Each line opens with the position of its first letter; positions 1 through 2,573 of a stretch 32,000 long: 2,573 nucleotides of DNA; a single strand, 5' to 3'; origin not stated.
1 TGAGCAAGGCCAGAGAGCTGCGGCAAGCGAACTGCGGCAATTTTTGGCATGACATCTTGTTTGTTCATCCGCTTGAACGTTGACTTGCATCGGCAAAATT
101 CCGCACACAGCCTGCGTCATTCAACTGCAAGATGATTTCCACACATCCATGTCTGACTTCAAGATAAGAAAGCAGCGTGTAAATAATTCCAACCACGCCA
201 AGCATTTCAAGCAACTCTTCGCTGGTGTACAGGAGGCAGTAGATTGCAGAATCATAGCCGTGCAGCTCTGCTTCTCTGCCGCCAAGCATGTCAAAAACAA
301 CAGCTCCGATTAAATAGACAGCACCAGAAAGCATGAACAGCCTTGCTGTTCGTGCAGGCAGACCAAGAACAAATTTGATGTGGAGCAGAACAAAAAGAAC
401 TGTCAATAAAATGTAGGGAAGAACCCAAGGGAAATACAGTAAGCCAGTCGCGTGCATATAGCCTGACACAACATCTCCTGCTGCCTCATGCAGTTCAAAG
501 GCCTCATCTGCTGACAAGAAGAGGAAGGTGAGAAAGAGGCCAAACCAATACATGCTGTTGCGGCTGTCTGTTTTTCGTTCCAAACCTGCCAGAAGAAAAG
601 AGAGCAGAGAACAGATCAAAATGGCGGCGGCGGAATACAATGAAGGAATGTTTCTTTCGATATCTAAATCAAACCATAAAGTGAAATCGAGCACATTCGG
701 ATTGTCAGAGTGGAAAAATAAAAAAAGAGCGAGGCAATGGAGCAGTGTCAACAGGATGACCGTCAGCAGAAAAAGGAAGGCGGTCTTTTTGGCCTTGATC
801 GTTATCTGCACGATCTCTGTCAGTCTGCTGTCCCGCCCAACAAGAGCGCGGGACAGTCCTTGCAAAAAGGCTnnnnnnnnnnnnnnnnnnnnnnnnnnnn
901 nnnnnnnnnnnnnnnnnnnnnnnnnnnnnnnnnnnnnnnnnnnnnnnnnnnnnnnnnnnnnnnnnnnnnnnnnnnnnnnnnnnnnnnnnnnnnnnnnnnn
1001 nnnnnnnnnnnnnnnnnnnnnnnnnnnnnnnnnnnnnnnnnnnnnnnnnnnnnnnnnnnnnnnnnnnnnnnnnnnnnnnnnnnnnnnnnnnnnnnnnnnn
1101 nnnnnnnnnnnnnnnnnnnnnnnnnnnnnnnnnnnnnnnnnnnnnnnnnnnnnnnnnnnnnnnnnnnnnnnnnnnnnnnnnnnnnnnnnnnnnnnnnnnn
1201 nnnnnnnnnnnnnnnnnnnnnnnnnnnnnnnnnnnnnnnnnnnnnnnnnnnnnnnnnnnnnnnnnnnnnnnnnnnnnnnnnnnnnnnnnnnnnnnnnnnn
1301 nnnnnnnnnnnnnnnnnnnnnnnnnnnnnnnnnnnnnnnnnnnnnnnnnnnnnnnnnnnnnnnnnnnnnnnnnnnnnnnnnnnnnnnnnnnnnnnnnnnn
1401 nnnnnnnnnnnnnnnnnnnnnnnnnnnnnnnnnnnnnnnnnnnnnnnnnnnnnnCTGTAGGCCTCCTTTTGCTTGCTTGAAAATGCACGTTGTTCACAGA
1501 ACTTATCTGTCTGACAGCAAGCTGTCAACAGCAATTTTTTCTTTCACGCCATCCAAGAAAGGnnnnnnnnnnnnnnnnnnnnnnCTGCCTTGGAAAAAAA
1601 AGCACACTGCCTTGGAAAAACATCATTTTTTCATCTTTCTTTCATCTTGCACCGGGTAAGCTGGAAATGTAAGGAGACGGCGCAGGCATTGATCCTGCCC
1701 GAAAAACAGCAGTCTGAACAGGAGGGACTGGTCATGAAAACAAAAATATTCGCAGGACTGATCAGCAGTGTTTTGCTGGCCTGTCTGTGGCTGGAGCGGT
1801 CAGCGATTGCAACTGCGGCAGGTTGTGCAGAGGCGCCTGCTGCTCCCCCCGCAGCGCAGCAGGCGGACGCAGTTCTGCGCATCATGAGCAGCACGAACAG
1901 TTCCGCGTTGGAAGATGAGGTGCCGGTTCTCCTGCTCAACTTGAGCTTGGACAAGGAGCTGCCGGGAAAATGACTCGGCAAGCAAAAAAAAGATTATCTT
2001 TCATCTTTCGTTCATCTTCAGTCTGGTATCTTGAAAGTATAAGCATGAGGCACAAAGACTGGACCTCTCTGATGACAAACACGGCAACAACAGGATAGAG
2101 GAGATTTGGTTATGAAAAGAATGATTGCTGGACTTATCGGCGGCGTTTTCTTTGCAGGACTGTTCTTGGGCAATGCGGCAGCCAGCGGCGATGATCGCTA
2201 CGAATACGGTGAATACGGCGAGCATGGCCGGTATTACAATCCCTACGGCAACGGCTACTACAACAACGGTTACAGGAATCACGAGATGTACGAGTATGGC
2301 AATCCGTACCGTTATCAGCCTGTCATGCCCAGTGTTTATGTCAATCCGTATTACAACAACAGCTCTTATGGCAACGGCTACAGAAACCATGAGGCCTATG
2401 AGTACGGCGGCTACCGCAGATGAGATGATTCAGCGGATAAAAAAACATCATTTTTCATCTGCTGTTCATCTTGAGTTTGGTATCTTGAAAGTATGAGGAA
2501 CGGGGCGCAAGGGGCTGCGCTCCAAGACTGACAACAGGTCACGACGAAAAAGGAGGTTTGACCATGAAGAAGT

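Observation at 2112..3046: Extreme Tyr/Gly/Asn-rich secreted paralogs with conserved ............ units (prion-like or keratin-like composition)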

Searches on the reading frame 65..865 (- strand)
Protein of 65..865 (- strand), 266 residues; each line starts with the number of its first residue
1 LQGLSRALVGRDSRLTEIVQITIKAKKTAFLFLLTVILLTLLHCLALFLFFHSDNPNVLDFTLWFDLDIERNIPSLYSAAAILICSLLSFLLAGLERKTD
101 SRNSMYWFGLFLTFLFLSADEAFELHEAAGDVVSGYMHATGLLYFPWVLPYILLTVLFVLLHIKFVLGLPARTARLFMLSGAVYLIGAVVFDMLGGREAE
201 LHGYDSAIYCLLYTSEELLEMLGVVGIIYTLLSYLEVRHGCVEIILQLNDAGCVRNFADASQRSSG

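Call 5: search_protein_families(library=pfam, proteins=[window:65-865:-], max_evalue=0.01)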
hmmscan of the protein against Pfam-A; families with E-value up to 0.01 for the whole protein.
window:65-865:- (266 aa): 0 families

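Call 7: search_protein_families(library=ncbifam, proteins=[window:65-865:-], max_evalue=0.01)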
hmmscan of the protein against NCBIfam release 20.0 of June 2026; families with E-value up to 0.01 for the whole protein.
window:65-865:- (266 aa): 0 families

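Call 72: search_protein_families(library=pfam, proteins=[window:65-865:-], max_evalue=10)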
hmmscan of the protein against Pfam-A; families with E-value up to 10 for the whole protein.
window:65-865:- (266 aa): 1 family
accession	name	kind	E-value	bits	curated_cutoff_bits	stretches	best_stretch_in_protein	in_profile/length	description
PF24661.1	DUF7649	-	0.031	14.8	27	1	79-123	28-71/85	Domain of unknown function (DUF7649)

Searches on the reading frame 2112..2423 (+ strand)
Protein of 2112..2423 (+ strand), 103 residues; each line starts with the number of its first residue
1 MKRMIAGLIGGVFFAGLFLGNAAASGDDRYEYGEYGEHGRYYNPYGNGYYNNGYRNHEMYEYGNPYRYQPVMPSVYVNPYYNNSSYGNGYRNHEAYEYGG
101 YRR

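Call 5: search_protein_families(library=pfam, proteins=[window:2112-2423:+], max_evalue=0.01)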
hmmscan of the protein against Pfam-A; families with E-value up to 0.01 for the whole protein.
window:2112-2423:+ (103 aa): 0 families

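Call 7: search_protein_families(library=ncbifam, proteins=[window:2112-2423:+], max_evalue=0.01)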
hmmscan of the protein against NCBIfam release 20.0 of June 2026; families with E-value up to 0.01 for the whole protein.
window:2112-2423:+ (103 aa): 0 families

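Call 18: find_related_loci(query=A1, collection=genome_contigs, flank=10000)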
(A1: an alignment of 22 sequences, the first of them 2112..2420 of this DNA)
Query A1 (103 aa) in genome_contigs; peptide patterns used: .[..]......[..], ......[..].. (x = any residue, [..] = any of these).
32 stretches matched a pattern; 5 encode a relative of the query (tblastn E <= 1e-3); 5 distinct loci.
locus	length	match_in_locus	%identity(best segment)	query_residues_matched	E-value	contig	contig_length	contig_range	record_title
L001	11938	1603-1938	60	1-98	2e-32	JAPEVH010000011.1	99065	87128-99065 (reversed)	MAG: Candidatus Electronema sp. isolate KV k127_21985526, whole genome shotgun sequence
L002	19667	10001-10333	50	1-98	3e-16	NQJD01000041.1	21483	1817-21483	MAG: Candidatus Electronema aureum isolate GS Contig141, whole genome shotgun sequence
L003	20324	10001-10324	45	3-98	5e-16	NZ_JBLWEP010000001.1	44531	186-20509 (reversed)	Candidatus Electronema sp. TJ TJ__1064, whole genome shotgun sequence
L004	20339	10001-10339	46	1-98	4e-12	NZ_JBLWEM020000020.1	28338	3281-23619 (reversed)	Candidatus Electronema sp. JC JC__120871, whole genome shotgun sequence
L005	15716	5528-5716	48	3-63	4e-8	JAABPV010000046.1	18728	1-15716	MAG: Desulfobulbaceae bacterium isolate S01.Bin068 NODE_51_length_18728_cov_7.668758, whole genome shotgun sequence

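Call 46: search_solved_structures(query=A1, max_evalue=10)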
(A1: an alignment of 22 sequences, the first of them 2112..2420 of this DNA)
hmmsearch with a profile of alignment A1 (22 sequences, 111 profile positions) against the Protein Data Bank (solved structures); distinct sequences matched with E-value up to 10: 0.

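Call 48: predict_structure(alignment_id=A1)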
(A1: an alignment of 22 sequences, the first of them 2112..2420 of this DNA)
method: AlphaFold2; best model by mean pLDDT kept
length: 103 residues; sequences in the alignment: 22
mean_pLDDT: 46.5   pTM: 0.12
mean pLDDT of the five models: 46.5, 46.4, 46.2, 42.6, 42.4
residues with pLDDT >= 90: 0; 70-90: 0; 50-70: 27; < 50: 76
segments of 3 or more residues with pLDDT < 50: 20-26, 28-37, 39-44, 53-62, 67-103
pLDDT, mean of each block of 10 residues (from residue 1): 55 54 46 44 47 47 47 42 39 44 42
secondary structure, 60 per line:
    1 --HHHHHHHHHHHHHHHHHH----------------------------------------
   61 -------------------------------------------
elements in order: H3-20

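Call 55: list_cluster_members(proteins=[L002:10001-10339:+, L002:9015-9326:+, window:2112-2420:+, window:2699-3043:+, L002:9509-9853:+])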
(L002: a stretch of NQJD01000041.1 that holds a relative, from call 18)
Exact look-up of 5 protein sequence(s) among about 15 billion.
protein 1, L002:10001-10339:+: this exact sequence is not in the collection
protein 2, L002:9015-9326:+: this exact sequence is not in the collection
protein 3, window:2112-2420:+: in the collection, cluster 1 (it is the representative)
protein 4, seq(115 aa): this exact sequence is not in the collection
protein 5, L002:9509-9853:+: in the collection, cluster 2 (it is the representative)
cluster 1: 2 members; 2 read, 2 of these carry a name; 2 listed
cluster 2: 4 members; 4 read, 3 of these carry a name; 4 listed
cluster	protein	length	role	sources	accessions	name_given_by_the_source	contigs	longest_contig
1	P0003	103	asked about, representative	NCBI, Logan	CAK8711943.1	hypothetical protein GCAAIG_01250 [Candidatus Electronema halotolerans]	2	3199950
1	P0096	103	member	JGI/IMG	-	hypothetical protein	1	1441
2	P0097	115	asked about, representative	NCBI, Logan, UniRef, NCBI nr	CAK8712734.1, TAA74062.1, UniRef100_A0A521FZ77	MAG: hypothetical protein CDV28_14111 [Candidatus Electronema aureum] | DUF5666 domain-containing protein n=1 Tax=Candidatus Electronema aureum TaxID=2005002 ...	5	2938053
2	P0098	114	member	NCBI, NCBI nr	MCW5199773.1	hypothetical protein VU05_03565 [Desulfobulbus sp. F1] | hypothetical protein [Desulfobulbus sp. F1]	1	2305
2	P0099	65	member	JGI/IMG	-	hypothetical protein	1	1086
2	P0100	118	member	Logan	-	-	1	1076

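Call 63: list_cluster_members(proteins=[L002:10536-10847:+, L002:10960-11559:+, L002:11642-11992:+, P0057, L002:10016-10465:-, L002:10026-10352:+, L002:9070-9411:-, L002:9082-9360:+, L002:10858-11559:+, L002:11519-11992:+])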
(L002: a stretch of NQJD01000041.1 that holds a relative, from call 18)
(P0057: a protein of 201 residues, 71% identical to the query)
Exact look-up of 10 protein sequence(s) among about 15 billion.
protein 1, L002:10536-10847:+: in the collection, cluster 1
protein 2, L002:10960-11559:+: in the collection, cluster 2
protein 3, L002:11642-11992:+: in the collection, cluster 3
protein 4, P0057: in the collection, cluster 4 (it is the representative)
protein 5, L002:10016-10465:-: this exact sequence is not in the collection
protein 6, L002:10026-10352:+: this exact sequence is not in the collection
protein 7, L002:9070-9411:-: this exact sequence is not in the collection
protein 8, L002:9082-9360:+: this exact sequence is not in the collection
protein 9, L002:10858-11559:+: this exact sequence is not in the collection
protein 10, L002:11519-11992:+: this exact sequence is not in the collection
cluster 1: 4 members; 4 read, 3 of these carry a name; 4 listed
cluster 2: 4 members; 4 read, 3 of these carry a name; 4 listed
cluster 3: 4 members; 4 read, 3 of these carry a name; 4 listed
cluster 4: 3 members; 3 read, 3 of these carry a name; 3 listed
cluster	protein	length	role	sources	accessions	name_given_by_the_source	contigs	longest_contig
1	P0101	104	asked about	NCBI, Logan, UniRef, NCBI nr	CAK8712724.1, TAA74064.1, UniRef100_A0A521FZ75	MAG: hypothetical protein CDV28_14113 [Candidatus Electronema aureum] | DUF5666 domain-containing protein n=1 Tax=Candidatus Electronema aureum TaxID=2005002 ...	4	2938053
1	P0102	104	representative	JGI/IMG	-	hypothetical protein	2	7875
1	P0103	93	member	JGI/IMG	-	hypothetical protein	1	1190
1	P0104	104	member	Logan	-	-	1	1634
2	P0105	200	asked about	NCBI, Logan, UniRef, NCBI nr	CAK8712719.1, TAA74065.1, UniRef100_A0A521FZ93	MAG: hypothetical protein CDV28_14114 [Candidatus Electronema aureum] | DUF5666 domain-containing protein n=1 Tax=Candidatus Electronema aureum TaxID=2005002 ...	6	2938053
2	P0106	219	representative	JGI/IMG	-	hypothetical protein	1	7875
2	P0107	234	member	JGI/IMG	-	hypothetical protein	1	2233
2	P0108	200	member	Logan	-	-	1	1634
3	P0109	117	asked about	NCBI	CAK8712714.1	DUF5666 domain-containing protein [Candidatus Electronema aureum]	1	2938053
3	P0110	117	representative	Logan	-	-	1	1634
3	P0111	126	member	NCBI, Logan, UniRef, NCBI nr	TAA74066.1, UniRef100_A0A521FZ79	MAG: hypothetical protein CDV28_14115 [Candidatus Electronema aureum] | DUF5666 domain-containing protein n=1 Tax=Candidatus Electronema aureum TaxID=2005002 ...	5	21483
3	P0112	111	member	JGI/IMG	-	hypothetical protein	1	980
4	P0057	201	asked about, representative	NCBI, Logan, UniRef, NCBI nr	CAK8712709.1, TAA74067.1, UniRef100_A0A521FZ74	MAG: cytochrome b [Candidatus Electronema aureum] | Cytochrome b n=1 Tax=Candidatus Electronema aureum TaxID=2005002 RepID=A0A521FZ74_9BACT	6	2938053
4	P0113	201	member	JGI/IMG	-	cytochrome b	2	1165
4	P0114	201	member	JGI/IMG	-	cytochrome b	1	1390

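Call 72: search_protein_families(library=pfam, proteins=[window:2112-2423:+], max_evalue=10)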
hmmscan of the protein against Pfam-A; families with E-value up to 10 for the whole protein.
window:2112-2423:+ (103 aa): 0 families

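Call 76: search_protein_representatives(alignment_id=A1)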
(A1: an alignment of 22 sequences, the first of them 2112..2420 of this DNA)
Query: 22 sequences, 111 profile positions. Proteins with E-value up to 0.001 (for the whole library): 9; up to 1e-10: 6; up to 1e-30: 2. The best 9 are listed.
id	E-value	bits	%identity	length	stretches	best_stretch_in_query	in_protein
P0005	2.1e-47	176.2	-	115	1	1-107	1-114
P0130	5.4e-37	142.7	-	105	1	1-107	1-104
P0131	1.1e-25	106.3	-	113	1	1-107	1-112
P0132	2.4e-15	73.0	-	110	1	1-107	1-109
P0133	4.9e-12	62.3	-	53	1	62-111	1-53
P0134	3.3e-11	59.6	-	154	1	1-107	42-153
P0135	1.3e-05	41.6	-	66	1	1-61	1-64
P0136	2.3e-04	37.6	-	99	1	1-83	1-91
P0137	3.9e-04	36.9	-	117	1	2-110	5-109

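Call 94: list_cluster_members(proteins=[L002:10049-10339:+, L002:10037-10339:+, L002:10032-10352:+, L002:10080-10352:+, L002:10016-10363:-, L002:10016-10351:-, L002:10016-10339:-, L002:10016-10336:-, L002:10016-10318:-, L002:10041-10352:+])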
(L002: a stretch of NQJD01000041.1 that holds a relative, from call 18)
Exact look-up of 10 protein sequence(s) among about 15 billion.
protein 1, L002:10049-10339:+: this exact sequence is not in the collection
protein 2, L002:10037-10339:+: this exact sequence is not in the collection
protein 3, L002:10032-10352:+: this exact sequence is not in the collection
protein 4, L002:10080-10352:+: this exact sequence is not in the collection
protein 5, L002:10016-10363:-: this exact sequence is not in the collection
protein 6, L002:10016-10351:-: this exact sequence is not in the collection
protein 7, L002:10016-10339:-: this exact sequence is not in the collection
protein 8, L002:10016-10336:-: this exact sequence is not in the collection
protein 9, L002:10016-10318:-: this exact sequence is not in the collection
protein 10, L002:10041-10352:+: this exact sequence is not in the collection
